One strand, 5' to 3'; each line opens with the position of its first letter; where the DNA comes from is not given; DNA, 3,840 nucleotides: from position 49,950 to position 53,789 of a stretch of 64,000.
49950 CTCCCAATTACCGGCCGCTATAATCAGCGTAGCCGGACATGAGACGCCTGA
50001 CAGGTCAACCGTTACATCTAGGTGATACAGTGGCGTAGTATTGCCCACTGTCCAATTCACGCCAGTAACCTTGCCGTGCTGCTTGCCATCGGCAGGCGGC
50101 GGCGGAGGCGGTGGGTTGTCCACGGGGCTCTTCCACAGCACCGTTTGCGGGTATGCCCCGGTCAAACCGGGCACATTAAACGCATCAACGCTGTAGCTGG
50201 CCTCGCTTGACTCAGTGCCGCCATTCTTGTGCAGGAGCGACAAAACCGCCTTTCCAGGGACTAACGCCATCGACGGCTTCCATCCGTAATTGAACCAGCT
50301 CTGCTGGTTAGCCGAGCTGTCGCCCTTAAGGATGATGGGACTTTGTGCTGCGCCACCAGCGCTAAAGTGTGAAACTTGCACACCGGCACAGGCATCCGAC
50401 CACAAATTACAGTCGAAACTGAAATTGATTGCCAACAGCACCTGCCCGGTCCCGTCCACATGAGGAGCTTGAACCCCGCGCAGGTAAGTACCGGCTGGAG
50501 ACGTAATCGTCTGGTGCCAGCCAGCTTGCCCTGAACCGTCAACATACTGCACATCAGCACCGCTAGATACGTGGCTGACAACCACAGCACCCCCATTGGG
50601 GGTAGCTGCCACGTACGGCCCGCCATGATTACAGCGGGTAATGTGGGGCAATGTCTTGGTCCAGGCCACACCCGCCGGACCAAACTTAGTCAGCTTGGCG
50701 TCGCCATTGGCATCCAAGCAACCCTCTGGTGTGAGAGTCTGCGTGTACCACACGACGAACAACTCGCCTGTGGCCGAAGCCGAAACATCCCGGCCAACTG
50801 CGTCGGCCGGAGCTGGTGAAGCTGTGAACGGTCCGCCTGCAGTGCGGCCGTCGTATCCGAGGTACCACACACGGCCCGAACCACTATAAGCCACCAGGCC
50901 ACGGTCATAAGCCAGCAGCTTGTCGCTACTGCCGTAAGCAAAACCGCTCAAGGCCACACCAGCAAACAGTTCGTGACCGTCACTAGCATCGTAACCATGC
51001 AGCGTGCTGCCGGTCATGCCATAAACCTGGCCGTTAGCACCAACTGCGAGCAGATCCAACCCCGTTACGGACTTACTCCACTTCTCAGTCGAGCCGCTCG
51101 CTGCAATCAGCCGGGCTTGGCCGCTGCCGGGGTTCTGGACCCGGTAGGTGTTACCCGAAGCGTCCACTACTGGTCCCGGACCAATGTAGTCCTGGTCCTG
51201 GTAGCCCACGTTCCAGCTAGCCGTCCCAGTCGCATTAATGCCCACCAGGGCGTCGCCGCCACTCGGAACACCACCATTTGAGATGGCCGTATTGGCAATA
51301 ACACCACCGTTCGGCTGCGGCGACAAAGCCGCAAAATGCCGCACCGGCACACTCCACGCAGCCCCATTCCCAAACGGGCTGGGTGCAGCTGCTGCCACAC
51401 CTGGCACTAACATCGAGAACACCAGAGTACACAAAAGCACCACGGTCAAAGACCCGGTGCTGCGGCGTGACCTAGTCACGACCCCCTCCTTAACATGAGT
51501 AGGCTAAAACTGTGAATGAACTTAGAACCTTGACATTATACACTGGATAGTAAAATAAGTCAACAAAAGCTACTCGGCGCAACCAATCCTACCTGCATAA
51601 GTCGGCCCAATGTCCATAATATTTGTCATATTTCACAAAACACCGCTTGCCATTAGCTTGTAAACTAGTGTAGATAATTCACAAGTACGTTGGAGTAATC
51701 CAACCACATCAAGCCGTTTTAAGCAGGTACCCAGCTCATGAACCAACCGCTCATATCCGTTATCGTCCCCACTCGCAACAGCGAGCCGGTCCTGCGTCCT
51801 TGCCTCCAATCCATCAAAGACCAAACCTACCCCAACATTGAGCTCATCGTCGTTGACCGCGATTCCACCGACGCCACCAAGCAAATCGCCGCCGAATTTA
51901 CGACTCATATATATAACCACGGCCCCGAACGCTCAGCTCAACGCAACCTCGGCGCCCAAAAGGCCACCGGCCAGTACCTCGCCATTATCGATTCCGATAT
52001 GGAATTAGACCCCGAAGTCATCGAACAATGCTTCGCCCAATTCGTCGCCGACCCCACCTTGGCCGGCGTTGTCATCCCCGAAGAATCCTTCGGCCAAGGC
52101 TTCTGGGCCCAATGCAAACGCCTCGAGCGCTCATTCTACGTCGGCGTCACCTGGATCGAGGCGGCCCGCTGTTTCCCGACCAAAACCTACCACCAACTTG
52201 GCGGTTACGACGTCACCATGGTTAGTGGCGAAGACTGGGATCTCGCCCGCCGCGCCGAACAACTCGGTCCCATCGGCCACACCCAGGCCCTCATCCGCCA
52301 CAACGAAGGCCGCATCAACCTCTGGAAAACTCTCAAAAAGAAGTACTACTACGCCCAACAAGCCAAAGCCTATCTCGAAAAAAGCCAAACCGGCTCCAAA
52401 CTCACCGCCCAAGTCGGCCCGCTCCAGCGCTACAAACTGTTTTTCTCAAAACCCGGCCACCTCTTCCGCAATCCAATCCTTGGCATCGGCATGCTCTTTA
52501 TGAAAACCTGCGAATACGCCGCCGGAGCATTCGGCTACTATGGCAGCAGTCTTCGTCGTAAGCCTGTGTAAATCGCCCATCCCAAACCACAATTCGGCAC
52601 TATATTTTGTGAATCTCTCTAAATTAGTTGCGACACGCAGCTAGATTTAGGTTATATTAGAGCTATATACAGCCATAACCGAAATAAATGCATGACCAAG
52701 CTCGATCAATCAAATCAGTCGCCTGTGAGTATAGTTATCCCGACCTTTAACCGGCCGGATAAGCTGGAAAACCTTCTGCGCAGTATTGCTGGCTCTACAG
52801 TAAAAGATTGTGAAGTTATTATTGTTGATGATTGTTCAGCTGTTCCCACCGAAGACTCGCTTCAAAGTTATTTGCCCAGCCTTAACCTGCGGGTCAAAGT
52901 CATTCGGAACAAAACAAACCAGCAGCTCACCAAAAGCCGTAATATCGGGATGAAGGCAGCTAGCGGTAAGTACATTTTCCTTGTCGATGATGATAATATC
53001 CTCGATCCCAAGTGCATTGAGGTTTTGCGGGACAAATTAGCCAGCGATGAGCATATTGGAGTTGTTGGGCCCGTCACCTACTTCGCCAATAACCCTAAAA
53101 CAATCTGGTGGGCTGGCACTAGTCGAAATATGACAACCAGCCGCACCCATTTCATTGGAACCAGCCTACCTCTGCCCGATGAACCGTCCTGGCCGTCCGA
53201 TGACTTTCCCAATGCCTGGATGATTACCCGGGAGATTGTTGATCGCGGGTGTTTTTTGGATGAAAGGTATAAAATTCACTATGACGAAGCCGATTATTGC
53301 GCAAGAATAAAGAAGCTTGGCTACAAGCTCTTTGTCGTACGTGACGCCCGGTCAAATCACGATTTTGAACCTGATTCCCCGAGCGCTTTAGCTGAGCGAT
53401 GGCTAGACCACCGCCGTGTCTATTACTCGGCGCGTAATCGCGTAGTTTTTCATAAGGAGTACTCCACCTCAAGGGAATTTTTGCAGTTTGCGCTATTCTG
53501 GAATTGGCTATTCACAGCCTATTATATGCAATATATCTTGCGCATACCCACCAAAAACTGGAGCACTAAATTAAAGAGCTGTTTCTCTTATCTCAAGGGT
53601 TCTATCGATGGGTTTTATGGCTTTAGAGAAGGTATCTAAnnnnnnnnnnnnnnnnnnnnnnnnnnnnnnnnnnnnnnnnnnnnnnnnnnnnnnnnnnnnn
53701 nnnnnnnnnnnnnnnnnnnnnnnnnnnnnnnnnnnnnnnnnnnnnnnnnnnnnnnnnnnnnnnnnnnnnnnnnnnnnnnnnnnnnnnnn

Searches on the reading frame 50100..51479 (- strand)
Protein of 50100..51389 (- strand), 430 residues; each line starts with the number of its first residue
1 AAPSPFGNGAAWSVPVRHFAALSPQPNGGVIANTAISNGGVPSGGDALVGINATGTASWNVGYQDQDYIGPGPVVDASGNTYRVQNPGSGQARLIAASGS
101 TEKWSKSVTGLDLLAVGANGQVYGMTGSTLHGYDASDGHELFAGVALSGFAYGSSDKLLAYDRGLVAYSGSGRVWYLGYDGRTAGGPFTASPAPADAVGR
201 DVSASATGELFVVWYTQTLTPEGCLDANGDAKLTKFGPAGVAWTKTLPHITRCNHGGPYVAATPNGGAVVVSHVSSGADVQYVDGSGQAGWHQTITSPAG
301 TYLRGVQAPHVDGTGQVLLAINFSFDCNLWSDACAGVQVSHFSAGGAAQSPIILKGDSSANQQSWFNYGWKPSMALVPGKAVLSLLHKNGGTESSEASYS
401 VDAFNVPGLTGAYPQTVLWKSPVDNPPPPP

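Call 26: find_related_loci(query=A1, collection=metagenome_contigs, flank=10000)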
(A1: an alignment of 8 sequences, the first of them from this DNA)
Query A1 (450 aa) in metagenome_contigs; peptide patterns used: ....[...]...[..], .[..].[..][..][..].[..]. (x = any residue, [..] = any of these).
600 stretches matched a pattern, but none encodes a relative of the query by tblastn (E <= 1e-3).

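Call 36: search_protein_families(library=pfam, proteins=[window:50100-51389:-], max_evalue=1)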
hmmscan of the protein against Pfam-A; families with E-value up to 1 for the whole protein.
window:50100-51389:- (430 aa): 0 families

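Call 37: search_solved_structures(query=window:50100-51389:-, max_evalue=1)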
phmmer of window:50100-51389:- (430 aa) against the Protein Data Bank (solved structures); distinct sequences matched with E-value up to 1: 0.

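Call 67: predict_structure(alignment_id=A1)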
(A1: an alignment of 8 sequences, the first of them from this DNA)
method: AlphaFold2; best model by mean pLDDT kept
length: 450 residues; sequences in the alignment: 8
mean_pLDDT: 73.4   pTM: 0.76
mean pLDDT of the five models: 73.4, 72.5, 71.2, 60.5, 57.4
residues with pLDDT >= 90: 135; 70-90: 164; 50-70: 59; < 50: 92
segments of 3 or more residues with pLDDT < 50: 1-47, 67-74, 96-98, 420-450
pLDDT, mean of each block of 10 residues (from residue 1): 32 33 29 35 48 86 61 60 77 57 86 77 88 89 89 91 94 88 76 91 91 88 56 92 85 80 92 85 77 94 87 93 90 87 90 74 77 90 70 58 78 67 39 38 36
secondary structure, 60 per line:
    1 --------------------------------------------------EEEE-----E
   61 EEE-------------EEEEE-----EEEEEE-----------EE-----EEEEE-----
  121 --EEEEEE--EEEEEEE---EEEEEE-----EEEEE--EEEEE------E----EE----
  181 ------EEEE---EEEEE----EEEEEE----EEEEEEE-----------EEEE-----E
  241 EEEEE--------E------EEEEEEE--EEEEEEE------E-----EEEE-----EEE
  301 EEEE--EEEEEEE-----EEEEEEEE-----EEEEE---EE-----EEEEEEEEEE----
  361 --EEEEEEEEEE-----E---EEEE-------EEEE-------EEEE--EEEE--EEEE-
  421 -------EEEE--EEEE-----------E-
elements in order: E51-54 E60-63 E77-81 E87-92 E111-115 E123-128 E131-137 E141-146 E152-156 E159-163 E187-190 E194-198 E203-208 E213-219 E231-234 E240-245 E261-267 E270-276 E289-292 E298-304 E307-313 E319-326 E332-336 E347-356 E363-372 E382-385 E393-396 E404-407 E410-413 E416-419 E428-431 E434-437

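Call 70: fold_search(model_id=the predicted structure, library=pdb)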
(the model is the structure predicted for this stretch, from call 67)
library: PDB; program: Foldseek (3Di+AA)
matches with E <= 10: 1142; with E <= 0.001: 504
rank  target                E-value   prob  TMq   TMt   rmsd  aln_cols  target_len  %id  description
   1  7ron                  1.3e-09  1.00  0.45  0.34   7.4       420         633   15  Crystal structure of the Friedel-Crafts alkylating enzyme CylK from Cylindospermum licheniforme (released 2022-03-23)
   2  9a3d_MODEL_1_A        6.4e-09  1.00  0.46  0.52  22.0       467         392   15  Model of E. coli BamB by in-cell photo-crosslinking MS and deep learning (released 2023-02-24)
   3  8orr                  8.6e-09  1.00  0.50  0.62   6.4       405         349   16  Outer membrane protein assembly factor BamB from Klebsiella pneumoniae (released 2024-04-24)
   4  7roo                  1.3e-08  1.00  0.45  0.34   7.3       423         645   14  Crystal structure of Friedel-Crafts alkylating enzyme CylK from Cylindospermum licheniforme with bromide (released 2022-03-23)
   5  4imm_A                1.7e-08  1.00  0.49  0.64   5.8       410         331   14  The crystal structure of BamB from Moraxella catarrhalis (released 2014-03-26)
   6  9mgf_B                2.2e-08  1.00  0.51  0.61   6.4       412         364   16  beta-barrel assembly machine from Escherichia coli in a middle state of substrate assembly (released 2025-12-17)
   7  7tt2_B                3.1e-08  1.00  0.49  0.62   6.5       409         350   15  BamABCDE bound to substrate EspP class 3 (released 2022-03-30)
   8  5ljo_B                3.1e-08  1.00  0.47  0.55   6.6       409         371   14  E. coli BAM complex (BamABCDE) by cryoEM (released 2016-10-12)
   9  8f5o_B                4.9e-08  1.00  0.40  0.18  16.8       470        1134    8  Structure of Leishmania tarentolae IFT-A (state 1) (released 2022-12-21)
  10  8f5p_B                5.4e-08  1.00  0.31  0.14  19.1       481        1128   10  Structure of Leishmania tarentolae IFT-A (state 2) (released 2022-12-21)
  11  4imm_B                8.0e-08  1.00  0.47  0.63   8.0       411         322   14  The crystal structure of BamB from Moraxella catarrhalis (released 2014-03-26)
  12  8ptx_A                1.1e-07  1.00  0.38  0.17  10.5       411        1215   10  Cryo-EM structure of human Elp123 in complex with tRNA, acetyl-CoA, 5'-deoxyadenosine and methionine (released 2024-04-17)
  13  8hmc_A                1.2e-07  1.00  0.27  0.18  22.3       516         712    9  base module state 1 of Tetrahymena IFT-A (released 2023-06-14)
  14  7fh6                  1.4e-07  1.00  0.45  0.33   7.4       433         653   14  Friedel-Crafts alkylation enzyme CylK (released 2022-02-16)
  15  8qp5_B                1.7e-07  1.00  0.47  0.57   7.4       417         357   15  Release Complex: BAM bound EspP (SurA released) (released 2024-09-25)
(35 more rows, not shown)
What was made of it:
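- On C-terminal displacement / HFIR-type effector arrays (Rhs, CDI, T6SS EI): The N-terminus is a beta-propeller (calls 67, 70).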

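Call 75: find_related_loci(query=A1, collection=viral_contigs, flank=8000)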
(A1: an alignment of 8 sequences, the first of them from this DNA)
Query A1 (450 aa) in viral_contigs; peptide patterns used: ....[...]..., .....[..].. (x = any residue, [..] = any of these).
149 stretches matched a pattern, but none encodes a relative of the query by tblastn (E <= 1e-3).
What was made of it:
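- Tried and rejected: The N-terminal alignment had no hit in metagenome contigs (call 26) or viral contigs (call 75).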

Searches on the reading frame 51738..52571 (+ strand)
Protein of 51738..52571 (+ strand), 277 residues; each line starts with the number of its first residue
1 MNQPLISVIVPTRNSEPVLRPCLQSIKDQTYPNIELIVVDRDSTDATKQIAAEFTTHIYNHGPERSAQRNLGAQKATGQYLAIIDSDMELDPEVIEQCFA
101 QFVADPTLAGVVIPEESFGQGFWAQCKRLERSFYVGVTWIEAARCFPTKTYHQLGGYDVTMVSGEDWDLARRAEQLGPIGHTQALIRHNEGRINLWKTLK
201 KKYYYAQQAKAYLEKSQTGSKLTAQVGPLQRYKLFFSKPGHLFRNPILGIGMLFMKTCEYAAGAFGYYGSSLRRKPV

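Call 6: search_protein_families(library=pfam, proteins=[window:51738-52571:+], max_evalue=0.01)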
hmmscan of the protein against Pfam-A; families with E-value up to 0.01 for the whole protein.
window:51738-52571:+ (277 aa): 3 families
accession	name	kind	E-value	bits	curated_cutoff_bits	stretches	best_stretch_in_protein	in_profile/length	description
PF00535.33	Glycos_transf_2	-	4.3e-29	102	23.3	1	7-129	1-131/168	Glycosyl transferase family 2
PF13641.12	Glyco_tranf_2_3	-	4.2e-10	40.5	27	1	4-175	2-196/230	Glycosyltransferase like family 2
PF10111.15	Glyco_tranf_2_2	-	5.3e-08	33.1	27.3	1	7-95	1-99/276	Glycosyltransferase like family 2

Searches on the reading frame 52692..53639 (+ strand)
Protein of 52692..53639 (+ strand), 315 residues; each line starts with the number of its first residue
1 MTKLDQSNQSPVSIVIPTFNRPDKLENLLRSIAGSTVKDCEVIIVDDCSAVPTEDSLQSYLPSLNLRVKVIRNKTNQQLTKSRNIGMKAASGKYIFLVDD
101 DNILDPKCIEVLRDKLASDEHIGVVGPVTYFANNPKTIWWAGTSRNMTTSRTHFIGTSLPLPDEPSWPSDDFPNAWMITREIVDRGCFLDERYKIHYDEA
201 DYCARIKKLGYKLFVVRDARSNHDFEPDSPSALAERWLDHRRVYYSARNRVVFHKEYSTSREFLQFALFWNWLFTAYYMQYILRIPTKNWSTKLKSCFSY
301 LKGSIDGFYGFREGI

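Call 54: search_protein_families(library=pfam, proteins=[window:52692-53639:+], max_evalue=0.001)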
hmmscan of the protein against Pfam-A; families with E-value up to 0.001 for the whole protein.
window:52692-53639:+ (315 aa): 5 families
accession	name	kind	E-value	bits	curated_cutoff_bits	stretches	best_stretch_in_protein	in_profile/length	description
PF00535.33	Glycos_transf_2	-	2.5e-32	112.6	23.3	1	13-159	1-140/168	Glycosyl transferase family 2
PF13641.12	Glyco_tranf_2_3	-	7.4e-13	49.5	27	1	11-226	2-214/230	Glycosyltransferase like family 2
PF10111.15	Glyco_tranf_2_2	-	7.4e-06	26.1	27.3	1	13-113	1-103/276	Glycosyltransferase like family 2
PF13632.12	Glyco_trans_2_3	-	1.8e-05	25.1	27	1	94-280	1-178/198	Glycosyl transferase family group 2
PF13712.12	Glyco_tranf_2_5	-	0.00017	21.8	27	0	68-144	30-107/210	Glycosyltransferase like family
